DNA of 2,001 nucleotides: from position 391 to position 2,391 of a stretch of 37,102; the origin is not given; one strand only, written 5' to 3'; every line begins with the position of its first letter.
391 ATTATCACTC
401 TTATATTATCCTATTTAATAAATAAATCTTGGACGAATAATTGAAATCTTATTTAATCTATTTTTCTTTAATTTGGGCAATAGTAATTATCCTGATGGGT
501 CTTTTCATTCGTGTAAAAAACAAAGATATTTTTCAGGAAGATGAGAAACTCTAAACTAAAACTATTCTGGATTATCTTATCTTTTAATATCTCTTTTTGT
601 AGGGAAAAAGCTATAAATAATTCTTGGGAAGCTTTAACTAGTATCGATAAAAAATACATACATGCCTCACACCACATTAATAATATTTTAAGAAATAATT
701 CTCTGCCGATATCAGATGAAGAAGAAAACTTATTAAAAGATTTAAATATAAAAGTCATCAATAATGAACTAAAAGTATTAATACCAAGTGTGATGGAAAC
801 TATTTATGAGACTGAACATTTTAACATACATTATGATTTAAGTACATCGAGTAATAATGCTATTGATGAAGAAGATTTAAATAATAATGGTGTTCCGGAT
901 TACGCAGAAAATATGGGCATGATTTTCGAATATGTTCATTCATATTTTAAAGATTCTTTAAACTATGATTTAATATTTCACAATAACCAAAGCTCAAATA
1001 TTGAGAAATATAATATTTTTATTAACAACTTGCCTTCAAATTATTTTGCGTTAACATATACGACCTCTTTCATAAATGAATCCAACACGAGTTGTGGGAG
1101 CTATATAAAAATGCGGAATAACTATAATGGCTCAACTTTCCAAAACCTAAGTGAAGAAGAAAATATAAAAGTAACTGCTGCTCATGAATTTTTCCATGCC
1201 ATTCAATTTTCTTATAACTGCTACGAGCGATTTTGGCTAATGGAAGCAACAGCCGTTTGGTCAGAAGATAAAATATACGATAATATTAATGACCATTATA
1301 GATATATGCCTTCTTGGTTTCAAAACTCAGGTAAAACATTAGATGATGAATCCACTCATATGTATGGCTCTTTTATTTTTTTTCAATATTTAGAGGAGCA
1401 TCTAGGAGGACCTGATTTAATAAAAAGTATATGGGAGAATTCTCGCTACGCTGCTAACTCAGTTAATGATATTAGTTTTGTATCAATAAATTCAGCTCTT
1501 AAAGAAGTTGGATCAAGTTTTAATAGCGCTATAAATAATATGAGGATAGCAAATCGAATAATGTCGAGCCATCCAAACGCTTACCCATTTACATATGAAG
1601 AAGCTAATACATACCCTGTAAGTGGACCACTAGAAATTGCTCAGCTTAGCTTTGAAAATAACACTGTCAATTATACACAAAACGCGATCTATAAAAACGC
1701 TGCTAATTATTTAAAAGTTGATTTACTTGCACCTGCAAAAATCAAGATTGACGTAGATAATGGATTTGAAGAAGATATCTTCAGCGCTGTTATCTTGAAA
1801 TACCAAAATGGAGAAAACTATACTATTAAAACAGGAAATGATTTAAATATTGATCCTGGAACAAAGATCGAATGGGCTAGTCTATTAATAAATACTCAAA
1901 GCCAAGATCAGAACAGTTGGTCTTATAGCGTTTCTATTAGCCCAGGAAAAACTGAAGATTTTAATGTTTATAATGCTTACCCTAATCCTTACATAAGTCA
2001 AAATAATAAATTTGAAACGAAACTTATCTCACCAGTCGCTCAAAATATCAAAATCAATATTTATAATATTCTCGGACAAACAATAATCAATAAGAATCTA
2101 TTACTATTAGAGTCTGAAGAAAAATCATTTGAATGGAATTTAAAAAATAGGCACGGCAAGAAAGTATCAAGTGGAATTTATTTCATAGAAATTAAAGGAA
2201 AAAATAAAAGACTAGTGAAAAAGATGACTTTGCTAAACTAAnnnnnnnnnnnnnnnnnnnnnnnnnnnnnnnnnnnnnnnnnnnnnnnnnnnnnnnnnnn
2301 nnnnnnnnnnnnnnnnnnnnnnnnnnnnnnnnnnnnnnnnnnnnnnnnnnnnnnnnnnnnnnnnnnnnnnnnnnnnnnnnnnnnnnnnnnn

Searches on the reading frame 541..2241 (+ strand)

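Call 30: search_protein_families(library=pfam, proteins=[window:541-2241:+], max_evalue=0.001)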
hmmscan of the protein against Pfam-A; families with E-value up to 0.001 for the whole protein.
window:541-2241:+ (566 aa): 3 families
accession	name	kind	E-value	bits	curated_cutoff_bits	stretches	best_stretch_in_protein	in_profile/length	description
PF18962.6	Por_Secre_tail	-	1.1e-07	32.5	27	1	480-562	2-73/75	Secretion system C-terminal sorting domain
PF13860.13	FlgD_ig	-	0.00024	21.5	27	1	498-555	20-77/79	FlgD Ig-like domain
PF13585.12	CHU_C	-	0.00058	20.4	27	0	487-556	14-75/86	CHU_C Type IX secretion signal domain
